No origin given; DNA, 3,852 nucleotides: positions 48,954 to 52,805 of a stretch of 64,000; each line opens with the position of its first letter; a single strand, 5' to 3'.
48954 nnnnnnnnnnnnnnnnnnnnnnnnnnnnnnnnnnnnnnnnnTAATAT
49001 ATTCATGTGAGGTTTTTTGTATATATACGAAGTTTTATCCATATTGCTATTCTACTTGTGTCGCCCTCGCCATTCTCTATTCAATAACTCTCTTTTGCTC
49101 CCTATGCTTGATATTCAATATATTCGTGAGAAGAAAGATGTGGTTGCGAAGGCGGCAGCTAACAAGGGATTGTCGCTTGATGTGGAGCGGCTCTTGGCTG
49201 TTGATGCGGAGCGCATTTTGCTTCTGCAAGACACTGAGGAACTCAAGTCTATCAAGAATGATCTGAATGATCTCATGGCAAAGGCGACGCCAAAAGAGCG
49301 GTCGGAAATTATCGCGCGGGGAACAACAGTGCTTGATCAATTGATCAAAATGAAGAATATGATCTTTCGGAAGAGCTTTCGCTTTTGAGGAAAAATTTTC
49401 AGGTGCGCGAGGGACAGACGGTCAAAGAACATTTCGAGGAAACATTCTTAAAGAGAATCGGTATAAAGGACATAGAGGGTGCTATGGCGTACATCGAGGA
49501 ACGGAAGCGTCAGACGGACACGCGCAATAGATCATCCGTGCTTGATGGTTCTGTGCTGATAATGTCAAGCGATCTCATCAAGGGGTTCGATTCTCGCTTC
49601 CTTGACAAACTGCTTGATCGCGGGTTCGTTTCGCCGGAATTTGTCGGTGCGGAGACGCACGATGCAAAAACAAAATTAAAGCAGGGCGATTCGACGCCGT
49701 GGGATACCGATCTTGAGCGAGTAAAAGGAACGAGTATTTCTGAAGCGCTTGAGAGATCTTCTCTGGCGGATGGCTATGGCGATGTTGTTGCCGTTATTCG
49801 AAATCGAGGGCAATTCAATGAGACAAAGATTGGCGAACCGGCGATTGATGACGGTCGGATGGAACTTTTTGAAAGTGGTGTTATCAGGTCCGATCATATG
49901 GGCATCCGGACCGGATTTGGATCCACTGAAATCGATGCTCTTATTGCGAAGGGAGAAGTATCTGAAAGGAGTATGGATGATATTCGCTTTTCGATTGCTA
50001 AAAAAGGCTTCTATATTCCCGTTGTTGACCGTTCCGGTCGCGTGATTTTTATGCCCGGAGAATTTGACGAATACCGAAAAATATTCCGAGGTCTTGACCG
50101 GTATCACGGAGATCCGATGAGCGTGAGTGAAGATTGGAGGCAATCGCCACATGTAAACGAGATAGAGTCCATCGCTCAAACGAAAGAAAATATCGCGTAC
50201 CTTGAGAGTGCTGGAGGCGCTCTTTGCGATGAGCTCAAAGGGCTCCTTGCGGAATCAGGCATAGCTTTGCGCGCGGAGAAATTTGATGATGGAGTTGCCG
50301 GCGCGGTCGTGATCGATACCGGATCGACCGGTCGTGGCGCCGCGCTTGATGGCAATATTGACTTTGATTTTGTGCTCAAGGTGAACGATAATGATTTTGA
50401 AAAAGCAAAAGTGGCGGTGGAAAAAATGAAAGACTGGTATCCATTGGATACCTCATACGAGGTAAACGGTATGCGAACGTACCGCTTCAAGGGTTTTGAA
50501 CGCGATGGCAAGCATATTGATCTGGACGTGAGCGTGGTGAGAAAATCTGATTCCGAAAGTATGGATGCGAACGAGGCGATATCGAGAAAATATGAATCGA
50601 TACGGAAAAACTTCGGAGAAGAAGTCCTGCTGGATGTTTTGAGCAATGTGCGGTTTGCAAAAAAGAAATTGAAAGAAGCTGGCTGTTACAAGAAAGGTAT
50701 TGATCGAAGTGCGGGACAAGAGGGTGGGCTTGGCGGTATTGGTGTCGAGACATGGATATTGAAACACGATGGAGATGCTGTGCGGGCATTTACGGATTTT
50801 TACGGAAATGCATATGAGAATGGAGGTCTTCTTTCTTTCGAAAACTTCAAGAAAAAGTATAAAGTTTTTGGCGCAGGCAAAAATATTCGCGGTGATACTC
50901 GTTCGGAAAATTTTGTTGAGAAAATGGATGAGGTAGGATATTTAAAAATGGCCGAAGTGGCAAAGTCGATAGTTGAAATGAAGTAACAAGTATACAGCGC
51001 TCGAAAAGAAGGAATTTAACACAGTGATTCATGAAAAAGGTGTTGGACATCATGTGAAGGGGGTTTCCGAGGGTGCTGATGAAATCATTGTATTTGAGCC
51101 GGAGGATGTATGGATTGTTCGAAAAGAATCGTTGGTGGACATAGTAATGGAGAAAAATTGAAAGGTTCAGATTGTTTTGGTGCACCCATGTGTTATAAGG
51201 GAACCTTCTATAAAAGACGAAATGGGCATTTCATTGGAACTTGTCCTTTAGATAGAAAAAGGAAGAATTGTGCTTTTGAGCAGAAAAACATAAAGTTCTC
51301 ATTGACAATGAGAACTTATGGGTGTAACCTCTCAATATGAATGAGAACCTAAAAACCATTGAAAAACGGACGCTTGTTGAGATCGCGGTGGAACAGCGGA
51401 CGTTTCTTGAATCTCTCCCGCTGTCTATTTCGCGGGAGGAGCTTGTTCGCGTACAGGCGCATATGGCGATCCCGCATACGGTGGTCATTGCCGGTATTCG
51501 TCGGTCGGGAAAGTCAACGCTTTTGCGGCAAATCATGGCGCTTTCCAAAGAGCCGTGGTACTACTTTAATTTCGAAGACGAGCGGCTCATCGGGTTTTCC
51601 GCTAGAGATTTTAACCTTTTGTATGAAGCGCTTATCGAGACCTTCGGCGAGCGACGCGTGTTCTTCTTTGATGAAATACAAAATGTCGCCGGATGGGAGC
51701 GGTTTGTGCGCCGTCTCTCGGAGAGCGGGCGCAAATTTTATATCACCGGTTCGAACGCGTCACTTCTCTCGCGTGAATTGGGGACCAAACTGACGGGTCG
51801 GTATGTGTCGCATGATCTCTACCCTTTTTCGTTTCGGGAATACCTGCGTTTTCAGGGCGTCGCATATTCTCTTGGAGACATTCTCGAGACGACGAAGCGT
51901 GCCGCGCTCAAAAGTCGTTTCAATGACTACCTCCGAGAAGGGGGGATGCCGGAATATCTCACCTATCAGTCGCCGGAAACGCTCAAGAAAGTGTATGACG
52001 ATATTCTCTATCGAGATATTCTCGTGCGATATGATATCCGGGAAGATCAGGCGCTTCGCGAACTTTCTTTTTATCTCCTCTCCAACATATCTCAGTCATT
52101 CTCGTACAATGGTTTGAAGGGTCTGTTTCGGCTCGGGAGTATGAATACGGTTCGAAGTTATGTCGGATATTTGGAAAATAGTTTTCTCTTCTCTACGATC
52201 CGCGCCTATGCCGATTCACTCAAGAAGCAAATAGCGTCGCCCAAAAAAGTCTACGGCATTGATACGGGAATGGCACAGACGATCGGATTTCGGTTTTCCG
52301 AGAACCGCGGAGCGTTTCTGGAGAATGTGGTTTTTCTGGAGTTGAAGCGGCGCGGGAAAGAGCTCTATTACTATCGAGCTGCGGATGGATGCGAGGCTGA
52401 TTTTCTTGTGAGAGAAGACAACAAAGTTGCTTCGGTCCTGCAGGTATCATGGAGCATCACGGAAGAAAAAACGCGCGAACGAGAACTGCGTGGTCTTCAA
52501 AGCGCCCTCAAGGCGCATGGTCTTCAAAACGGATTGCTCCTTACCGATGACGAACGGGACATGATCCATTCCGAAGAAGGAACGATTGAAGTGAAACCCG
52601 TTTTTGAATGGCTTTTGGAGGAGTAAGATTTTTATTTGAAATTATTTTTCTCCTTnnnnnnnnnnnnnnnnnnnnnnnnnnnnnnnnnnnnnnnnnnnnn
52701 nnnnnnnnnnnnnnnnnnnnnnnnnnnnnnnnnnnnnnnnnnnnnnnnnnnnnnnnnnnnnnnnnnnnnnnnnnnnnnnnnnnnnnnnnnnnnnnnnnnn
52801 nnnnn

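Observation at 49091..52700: Diverged duplicate of the serS 5' end brackets a ~3.3 kb insertion (candidate integrated islet)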

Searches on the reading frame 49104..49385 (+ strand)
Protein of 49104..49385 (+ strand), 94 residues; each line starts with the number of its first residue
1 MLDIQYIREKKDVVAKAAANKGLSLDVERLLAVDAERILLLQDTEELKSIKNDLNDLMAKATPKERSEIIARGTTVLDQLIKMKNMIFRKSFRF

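Call 6: search_protein_families(library=pfam, proteins=[window:49104-49385:+], max_evalue=0.01)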
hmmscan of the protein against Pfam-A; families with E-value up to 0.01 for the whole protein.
window:49104-49385:+ (94 aa): 1 family
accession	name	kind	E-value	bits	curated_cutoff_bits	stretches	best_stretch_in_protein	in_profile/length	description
PF02403.27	Seryl_tRNA_N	-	1.4e-12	48.2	28.2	1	1-84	1-87/108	Seryl-tRNA synthetase N-terminal domain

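Call 27: find_homologous_proteins(query=window:49104-49385:+)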
Query window:49104-49385:+ (94 aa): 1 proteins with E <= 0.001 among 18 candidates.
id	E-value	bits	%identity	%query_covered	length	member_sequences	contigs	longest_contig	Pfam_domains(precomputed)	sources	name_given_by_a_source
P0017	7.5e-50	184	100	100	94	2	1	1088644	PF02403.28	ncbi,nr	ncbi:MAG: hypothetical protein IPK84_05160 [Candidatus Moraniibacteriota bacterium]|nr:MAG: hypothet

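Call 38: search_protein_representatives(protein=window:49104-49385:+)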
Query: 94 residues. Proteins with E-value up to 0.001 (for the whole library): 393; up to 1e-10: 11; up to 1e-30: 1. The best 150 are listed.
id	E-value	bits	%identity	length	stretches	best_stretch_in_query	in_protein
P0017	2.4e-50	183.5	100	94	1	1-94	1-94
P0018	8.4e-21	89.6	57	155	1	1-82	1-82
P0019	5.5e-18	80.6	53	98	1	1-81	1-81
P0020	2.9e-16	75.2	56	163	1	1-80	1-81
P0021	2.6e-14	68.9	51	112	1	1-80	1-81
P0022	6.9e-14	67.6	57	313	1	1-76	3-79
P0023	1.9e-13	66.2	46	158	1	1-84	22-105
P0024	2.1e-11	59.7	42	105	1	1-80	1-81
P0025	3.2e-11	59.1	46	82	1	1-76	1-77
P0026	5.3e-11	58.4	48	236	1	1-81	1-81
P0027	8.1e-11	57.8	43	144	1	1-82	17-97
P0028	3.8e-10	55.7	45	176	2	1-76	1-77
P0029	8.4e-10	54.6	52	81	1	1-61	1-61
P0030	1.1e-09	54.2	43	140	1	1-84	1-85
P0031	1.2e-09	54.1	61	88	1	1-57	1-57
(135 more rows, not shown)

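Call 95: find_encoding_contigs(protein=P0018, flank=8000, max_places=5)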
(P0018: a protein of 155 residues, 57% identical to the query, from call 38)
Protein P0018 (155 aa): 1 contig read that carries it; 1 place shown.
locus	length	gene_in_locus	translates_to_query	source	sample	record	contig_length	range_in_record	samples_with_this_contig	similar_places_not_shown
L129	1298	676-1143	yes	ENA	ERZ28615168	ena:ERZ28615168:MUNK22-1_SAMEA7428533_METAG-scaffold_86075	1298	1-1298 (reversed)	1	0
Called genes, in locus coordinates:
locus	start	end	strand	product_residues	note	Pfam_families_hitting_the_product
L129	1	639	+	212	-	?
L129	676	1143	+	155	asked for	PF02403:Seryl_tRNA_N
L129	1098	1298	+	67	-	?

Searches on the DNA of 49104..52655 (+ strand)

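Call 86: search_dna_similar(query=window:49104-52655:+, collection=plasmids, mode=distant, max_rows=10)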
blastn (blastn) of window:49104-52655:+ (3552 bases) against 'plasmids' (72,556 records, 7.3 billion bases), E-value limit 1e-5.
No match.

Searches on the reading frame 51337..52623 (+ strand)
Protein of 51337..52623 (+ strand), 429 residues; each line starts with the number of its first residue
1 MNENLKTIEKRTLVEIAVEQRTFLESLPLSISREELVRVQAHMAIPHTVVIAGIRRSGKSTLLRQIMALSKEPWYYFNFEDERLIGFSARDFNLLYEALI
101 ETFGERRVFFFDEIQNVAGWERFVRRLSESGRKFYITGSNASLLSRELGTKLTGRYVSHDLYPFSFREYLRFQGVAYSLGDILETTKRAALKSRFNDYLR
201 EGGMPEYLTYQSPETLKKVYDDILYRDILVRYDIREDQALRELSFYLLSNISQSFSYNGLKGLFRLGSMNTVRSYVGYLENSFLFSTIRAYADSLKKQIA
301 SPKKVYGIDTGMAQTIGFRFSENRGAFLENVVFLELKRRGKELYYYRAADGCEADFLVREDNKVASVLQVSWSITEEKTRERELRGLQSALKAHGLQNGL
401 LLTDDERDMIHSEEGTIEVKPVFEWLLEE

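Call 6: search_protein_families(library=pfam, proteins=[window:51337-52623:+], max_evalue=0.01)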
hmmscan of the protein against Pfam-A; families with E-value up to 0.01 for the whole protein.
window:51337-52623:+ (429 aa): 3 families
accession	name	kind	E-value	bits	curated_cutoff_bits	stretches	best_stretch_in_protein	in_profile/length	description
PF13173.12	AAA_14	-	1.1e-35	123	27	1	48-170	4-129/129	AAA domain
PF13635.12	DUF4143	-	8.3e-22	78.1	28.1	1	226-365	2-153/160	Domain of unknown function (DUF4143)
PF01637.24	ATPase_2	-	0.0018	18.5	33.2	1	46-89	20-67/225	ATPase domain predominantly from Archaea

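Call 24: search_protein_families(library=padloc, proteins=[window:51337-52623:+], max_evalue=0.1)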
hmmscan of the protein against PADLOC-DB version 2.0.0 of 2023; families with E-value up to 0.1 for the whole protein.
window:51337-52623:+ (429 aa): 8 families
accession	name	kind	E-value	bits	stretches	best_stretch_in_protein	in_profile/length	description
PDLC04787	PDC-S01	-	6.9e-115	382.2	1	31-428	11-408/412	-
PDLC04789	PDC-S01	-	1.5e-44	150.6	1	32-375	3-343/375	-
PDLC04790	PDC-S01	-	4.2e-39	132.5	1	31-409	12-403/422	-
PDLC04786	PDC-S01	-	1.4e-21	74.8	1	49-367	23-382/439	-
PDLC04791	PDC-S01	-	1.3e-19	68.1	1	46-367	17-347/395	-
PDLC04788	PDC-S01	-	1e-16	58.9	1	49-315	22-309/448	-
PDLC04792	PDC-S01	-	2.4e-16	57.3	1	47-366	20-379/452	-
PDLC04140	mad8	-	1.7e-05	22.5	1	32-222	9-129/314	mads_8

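Call 25: search_protein_families(library=ncbifam, proteins=[window:51337-52623:+], max_evalue=0.1)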
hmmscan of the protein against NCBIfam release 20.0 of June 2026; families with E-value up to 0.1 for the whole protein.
window:51337-52623:+ (429 aa): 2 families
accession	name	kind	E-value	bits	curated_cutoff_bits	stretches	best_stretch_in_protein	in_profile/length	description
TIGR03925.1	T7SS_EccC_b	equivalog_domain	0.036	12.4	346.55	1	20-68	335-383/564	type VII secretion protein EccCb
NF041814.1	Avs5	equivalog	0.069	11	1000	0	32-80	326-375/763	AVAST type 5 anti-phage protein Avs5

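Call 64: find_related_loci(query=window:51337-52623:+, collection=metagenome_contigs, flank=6000)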
Query window:51337-52623:+ (429 aa) in metagenome_contigs; peptide patterns used: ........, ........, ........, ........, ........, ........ (x = any residue, [..] = any of these).
262 stretches matched a pattern; 30 encode a relative of the query (tblastn E <= 1e-3); 30 distinct loci.
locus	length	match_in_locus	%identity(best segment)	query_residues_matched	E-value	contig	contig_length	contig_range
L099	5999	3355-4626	57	6-428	8e-161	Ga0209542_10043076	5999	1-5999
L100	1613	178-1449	57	6-428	4e-174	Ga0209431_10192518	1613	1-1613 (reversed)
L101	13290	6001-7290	57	2-428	4e-159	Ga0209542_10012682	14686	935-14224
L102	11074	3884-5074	55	31-427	4e-156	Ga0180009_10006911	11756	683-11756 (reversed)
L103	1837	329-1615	53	1-428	5e-156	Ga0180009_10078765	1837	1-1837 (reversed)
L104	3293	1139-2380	52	16-428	3e-145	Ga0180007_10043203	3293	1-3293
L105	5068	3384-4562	48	33-427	3e-123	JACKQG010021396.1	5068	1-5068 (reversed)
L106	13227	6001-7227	46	7-422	1e-121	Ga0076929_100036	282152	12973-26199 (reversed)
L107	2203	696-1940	45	6-427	6e-129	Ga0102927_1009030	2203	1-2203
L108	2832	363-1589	46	7-422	2e-125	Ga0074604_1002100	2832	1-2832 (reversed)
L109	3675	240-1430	49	31-429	5e-122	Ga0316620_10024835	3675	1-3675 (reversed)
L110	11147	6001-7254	44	10-429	5e-113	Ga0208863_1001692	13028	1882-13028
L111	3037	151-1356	42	31-429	2e-105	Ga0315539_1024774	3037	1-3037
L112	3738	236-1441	42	7-428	1e-103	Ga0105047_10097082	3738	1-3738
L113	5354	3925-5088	43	20-429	2e-101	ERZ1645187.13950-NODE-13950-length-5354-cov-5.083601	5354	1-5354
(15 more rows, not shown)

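Call 69: find_encoding_contigs(protein=window:51337-52623:+, flank=6000, max_places=8)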
Protein window:51337-52623:+ (429 aa): no gene with exactly this product is on record in the collection.
